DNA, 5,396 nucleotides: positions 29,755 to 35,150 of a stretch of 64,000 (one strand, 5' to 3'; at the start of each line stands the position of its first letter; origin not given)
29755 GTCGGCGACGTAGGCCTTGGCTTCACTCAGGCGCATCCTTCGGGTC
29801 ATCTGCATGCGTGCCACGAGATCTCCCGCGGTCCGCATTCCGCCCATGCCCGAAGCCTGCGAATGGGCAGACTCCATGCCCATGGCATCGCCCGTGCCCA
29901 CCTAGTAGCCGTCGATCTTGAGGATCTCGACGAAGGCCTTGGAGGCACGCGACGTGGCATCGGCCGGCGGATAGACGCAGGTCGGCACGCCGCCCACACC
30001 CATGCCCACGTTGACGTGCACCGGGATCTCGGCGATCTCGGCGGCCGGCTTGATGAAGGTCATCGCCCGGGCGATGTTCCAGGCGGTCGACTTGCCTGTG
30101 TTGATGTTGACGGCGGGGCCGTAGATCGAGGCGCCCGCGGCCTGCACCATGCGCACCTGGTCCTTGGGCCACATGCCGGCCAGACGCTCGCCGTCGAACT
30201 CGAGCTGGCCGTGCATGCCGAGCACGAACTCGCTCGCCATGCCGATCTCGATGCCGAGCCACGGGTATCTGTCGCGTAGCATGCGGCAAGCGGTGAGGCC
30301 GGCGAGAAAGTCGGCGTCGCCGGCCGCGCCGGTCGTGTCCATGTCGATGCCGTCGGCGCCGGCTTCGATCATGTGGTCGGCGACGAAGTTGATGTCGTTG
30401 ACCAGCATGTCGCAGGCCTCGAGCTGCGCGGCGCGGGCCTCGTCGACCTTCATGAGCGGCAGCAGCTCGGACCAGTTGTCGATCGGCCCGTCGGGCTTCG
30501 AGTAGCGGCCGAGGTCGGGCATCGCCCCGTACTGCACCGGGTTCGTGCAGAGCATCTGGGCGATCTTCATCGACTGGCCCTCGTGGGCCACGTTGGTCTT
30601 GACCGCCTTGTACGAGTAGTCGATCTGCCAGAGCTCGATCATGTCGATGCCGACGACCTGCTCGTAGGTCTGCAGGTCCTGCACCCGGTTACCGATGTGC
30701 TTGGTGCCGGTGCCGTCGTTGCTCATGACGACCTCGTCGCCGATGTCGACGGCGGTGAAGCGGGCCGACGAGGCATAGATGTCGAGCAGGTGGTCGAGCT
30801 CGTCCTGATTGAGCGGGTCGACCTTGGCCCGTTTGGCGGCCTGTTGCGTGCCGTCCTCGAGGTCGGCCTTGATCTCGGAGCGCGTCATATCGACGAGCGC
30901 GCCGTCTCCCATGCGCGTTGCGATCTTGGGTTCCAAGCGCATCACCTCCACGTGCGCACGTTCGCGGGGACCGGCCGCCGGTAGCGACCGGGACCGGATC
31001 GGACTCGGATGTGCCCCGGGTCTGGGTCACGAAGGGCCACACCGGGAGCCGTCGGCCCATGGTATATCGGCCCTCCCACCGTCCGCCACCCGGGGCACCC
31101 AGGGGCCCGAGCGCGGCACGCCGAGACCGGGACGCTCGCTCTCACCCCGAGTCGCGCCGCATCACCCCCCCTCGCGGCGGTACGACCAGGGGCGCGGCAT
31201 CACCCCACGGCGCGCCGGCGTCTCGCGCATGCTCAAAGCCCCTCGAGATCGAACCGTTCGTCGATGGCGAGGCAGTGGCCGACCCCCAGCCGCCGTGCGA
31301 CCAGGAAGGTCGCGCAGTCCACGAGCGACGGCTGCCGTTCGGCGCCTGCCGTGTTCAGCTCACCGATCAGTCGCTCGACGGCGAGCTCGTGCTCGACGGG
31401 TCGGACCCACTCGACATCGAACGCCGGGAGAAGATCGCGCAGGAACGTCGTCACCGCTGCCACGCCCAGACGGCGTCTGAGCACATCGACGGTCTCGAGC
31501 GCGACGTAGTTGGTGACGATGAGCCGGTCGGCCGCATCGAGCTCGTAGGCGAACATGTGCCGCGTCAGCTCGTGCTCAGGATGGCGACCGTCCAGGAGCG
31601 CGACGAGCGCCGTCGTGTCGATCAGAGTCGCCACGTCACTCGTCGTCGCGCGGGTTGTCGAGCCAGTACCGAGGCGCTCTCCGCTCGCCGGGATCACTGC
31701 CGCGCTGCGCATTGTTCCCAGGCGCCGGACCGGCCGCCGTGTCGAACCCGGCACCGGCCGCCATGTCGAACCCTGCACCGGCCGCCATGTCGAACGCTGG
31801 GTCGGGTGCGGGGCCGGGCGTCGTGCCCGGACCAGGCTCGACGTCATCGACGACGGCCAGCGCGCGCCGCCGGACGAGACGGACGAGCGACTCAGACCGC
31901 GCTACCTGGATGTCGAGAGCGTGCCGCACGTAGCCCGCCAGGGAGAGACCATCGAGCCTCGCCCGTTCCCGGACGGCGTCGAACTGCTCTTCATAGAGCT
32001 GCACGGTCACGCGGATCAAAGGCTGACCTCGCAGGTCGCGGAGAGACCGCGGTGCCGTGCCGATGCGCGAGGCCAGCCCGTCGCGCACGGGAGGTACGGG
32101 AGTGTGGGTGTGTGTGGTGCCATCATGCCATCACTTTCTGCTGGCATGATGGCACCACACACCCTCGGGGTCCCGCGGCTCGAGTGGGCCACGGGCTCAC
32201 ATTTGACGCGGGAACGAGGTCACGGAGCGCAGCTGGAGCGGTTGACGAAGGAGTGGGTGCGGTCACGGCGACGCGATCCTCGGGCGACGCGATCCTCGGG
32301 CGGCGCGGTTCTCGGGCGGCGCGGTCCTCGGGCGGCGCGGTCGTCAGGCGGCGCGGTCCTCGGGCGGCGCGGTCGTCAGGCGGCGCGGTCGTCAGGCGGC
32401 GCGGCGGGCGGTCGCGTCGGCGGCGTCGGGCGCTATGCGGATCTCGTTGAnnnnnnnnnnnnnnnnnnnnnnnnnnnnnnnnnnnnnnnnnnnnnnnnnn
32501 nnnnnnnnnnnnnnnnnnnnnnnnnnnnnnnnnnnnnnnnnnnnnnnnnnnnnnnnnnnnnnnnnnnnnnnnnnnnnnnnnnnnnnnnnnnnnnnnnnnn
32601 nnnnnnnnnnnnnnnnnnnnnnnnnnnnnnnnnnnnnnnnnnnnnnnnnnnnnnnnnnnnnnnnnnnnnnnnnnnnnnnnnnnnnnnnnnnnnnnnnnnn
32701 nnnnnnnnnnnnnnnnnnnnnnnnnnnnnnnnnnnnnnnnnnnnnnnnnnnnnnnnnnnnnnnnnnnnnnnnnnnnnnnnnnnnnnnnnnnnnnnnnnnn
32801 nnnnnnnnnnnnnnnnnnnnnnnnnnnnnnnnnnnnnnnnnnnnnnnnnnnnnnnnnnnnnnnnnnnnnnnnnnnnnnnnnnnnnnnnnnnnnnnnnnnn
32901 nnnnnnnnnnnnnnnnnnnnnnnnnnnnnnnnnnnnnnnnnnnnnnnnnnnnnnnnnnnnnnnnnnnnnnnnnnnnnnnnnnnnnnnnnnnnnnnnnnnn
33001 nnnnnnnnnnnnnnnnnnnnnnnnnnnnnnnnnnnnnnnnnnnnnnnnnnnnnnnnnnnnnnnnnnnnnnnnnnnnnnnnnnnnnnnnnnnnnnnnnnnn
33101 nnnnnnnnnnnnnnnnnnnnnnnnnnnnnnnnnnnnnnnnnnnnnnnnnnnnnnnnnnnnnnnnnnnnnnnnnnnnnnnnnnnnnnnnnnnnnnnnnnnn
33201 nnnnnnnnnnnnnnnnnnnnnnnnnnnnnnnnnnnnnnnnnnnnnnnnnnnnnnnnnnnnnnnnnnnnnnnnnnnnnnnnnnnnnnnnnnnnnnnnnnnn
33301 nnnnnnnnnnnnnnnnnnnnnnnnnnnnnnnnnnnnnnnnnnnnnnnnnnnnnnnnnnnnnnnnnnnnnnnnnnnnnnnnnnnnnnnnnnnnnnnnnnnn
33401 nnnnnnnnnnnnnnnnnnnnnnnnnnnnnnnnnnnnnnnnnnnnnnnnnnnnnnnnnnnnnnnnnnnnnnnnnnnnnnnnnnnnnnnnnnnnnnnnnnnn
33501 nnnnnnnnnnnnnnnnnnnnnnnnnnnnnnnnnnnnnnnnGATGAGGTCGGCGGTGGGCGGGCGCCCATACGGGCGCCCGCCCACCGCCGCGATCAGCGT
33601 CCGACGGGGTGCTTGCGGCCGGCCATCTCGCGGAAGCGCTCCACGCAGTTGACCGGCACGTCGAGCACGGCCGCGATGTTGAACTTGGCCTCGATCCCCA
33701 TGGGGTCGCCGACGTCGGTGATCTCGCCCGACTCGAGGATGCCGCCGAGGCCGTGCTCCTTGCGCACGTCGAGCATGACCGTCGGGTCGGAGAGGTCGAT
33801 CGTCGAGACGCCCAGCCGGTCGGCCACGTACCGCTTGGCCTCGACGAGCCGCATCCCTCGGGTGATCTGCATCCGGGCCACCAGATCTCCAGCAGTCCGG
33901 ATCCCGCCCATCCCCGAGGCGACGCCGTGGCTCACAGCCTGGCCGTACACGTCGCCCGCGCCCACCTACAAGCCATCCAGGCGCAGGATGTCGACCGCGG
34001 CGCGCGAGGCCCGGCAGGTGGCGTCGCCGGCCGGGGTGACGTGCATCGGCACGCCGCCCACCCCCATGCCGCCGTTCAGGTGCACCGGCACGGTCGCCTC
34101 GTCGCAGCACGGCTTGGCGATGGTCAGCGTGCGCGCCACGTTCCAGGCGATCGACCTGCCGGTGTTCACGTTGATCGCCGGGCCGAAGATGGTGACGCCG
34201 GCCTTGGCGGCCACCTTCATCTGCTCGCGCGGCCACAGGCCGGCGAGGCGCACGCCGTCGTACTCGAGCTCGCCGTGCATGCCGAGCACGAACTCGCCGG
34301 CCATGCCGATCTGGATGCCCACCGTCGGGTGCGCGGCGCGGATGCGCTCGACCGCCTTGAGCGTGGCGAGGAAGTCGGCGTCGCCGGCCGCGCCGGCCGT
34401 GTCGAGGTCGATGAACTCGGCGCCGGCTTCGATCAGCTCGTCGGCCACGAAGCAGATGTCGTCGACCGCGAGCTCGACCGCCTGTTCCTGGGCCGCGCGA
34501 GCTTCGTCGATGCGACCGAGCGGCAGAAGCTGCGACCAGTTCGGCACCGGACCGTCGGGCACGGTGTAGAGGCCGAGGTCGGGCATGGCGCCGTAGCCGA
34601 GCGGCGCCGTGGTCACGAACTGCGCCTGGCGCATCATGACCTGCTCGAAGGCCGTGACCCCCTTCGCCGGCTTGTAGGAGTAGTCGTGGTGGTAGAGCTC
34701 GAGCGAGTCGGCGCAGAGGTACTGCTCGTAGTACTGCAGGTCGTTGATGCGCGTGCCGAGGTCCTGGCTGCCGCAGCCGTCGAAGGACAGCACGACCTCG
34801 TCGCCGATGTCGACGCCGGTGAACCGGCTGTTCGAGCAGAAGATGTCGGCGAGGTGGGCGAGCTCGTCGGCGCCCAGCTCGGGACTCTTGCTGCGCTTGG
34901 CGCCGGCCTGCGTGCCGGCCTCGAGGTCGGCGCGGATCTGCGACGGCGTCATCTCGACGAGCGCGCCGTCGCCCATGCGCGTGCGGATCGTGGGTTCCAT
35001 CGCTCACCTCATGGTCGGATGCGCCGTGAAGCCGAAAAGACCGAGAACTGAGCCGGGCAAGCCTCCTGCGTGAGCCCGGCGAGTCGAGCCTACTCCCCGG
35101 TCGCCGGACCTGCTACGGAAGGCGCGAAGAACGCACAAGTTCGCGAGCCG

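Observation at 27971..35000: Three diverged MtbB-like methyltransferase genes, each with an in-frame TAG where MtbB carries pyrrolysine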

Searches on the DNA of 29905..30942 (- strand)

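Call 38: search_rna_families(source=L032, threshold=evalue, max_evalue=1)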
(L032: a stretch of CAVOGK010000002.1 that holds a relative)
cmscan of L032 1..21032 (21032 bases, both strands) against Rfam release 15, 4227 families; matches with E-value up to 1: 4.
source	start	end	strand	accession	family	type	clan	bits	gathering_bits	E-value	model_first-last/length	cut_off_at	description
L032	11033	11132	+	RF02509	PYLIS_2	Cis-reg;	-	51.1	36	8.9e-10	1-100/100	no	Pyrrolysine insertion sequence mtbB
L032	12276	12320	+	RF00647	MIR164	Gene; miRNA;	-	31.5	64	0.005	1-68/68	no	MIR164 microRNA precursor family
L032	12261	12328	-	RF00981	mir-939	Gene; miRNA;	-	27.5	84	0.43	1-82/82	no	mir-939 microRNA precursor family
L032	7622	7683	-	RF01059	mir-598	Gene; miRNA;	-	24.8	69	0.3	1-80/80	no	mir-598 microRNA precursor family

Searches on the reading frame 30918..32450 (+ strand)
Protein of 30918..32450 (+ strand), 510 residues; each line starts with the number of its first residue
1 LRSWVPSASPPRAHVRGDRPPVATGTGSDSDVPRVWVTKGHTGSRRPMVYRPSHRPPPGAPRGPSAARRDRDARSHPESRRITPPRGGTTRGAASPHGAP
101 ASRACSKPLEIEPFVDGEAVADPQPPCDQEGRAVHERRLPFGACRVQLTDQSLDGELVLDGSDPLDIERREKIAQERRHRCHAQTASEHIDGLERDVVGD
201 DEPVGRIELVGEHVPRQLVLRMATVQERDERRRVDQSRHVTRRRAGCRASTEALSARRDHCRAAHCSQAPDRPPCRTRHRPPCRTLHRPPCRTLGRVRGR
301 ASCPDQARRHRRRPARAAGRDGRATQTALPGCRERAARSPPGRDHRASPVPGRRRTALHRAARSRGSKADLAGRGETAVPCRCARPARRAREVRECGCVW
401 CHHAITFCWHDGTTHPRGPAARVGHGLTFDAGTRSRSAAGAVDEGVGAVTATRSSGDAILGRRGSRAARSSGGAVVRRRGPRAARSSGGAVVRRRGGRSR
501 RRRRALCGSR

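Call 10: search_protein_families(library=pfam, proteins=[window:30918-32450:+], max_evalue=0.01)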
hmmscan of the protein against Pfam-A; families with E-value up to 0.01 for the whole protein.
window:30918-32450:+ (510 aa): 0 families

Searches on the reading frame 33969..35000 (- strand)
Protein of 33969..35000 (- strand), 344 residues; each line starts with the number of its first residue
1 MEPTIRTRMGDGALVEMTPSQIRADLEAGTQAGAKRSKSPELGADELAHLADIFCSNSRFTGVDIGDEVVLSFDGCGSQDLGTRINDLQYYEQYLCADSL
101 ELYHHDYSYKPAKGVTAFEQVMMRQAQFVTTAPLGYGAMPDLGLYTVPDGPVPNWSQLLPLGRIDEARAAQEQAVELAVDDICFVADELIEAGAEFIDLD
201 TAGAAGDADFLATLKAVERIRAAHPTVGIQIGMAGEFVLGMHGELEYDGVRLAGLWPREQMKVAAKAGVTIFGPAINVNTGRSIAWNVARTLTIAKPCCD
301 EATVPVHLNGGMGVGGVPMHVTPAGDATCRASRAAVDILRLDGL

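Call 83: find_homologous_proteins(query=window:33969-35000:-)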
Query window:33969-35000:- (344 aa): 3323 proteins with E <= 0.001 among 8000 candidates; the best 120 are listed.
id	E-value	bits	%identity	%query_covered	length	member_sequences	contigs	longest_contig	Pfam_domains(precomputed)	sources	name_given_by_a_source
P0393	9.1e-224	760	98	100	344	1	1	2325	PF09505.16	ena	-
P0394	2.2e-223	759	98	100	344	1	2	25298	PF09505.16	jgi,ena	jgi:dimethylamine--corrinoid protein Co-methyltransferase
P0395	2.0e-221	752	97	100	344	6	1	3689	PF09505.16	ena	-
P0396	4.5e-221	751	97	100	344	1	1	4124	PF09505.16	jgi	jgi:dimethylamine--corrinoid protein Co-methyltransferase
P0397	1.3e-220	750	97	100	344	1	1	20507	PF09505.16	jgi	jgi:dimethylamine--corrinoid protein Co-methyltransferase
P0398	4.9e-204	695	89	100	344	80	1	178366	PF09505.16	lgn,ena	-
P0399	1.7e-203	693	88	100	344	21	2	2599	PF09505.16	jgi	-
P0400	1.7e-203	693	88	100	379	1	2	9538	PF09505.16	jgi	jgi:dimethylamine--corrinoid protein Co-methyltransferase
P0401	2.5e-203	693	88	100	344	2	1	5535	PF09505.16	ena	-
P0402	5.2e-203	692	88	100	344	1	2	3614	PF09505.16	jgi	-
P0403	5.8e-201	685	88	100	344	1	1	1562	PF09505.16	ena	-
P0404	1.1e-200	684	86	100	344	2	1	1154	PF09505.16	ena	-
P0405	1.7e-199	680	87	100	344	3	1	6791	PF09505.16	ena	-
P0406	3.4e-197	673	85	100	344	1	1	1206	PF09505.16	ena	-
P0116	9.0e-196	668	85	100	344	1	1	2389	PF09505.16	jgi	-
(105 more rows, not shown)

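Call 84: find_encoding_contigs(protein=P0394, flank=10000, max_places=3)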
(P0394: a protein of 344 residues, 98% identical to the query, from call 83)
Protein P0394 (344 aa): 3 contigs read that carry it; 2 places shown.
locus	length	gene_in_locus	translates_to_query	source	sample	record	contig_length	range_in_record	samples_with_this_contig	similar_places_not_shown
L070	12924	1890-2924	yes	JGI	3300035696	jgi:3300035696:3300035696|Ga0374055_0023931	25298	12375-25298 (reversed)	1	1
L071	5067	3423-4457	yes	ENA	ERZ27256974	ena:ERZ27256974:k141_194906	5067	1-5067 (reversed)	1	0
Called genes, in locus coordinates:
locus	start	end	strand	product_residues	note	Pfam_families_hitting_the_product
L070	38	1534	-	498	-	PF13520:AA_permease_2, PF00324:AA_permease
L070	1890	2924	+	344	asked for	PF09505:Dimeth_Pyl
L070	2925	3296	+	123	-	PF09505:Dimeth_Pyl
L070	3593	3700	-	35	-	-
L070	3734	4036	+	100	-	-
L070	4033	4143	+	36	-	-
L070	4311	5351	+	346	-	PF09505:Dimeth_Pyl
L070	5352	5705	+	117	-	PF09505:Dimeth_Pyl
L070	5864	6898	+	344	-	PF09505:Dimeth_Pyl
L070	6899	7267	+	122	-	PF09505:Dimeth_Pyl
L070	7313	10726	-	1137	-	PF13492:GAF_3 (faint), PF01590:GAF, PF13185:GAF_2 (weak), PF01590:GAF, PF13185:GAF_2, PF01966:HD, PF13487:HD_5, PF00990:GGDEF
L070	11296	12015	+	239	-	PF00117:GATase, PF07722:Peptidase_C26 (weak)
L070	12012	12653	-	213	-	PF13419:HAD_2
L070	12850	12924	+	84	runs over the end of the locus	-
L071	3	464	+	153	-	?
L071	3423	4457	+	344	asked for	PF09505:Dimeth_Pyl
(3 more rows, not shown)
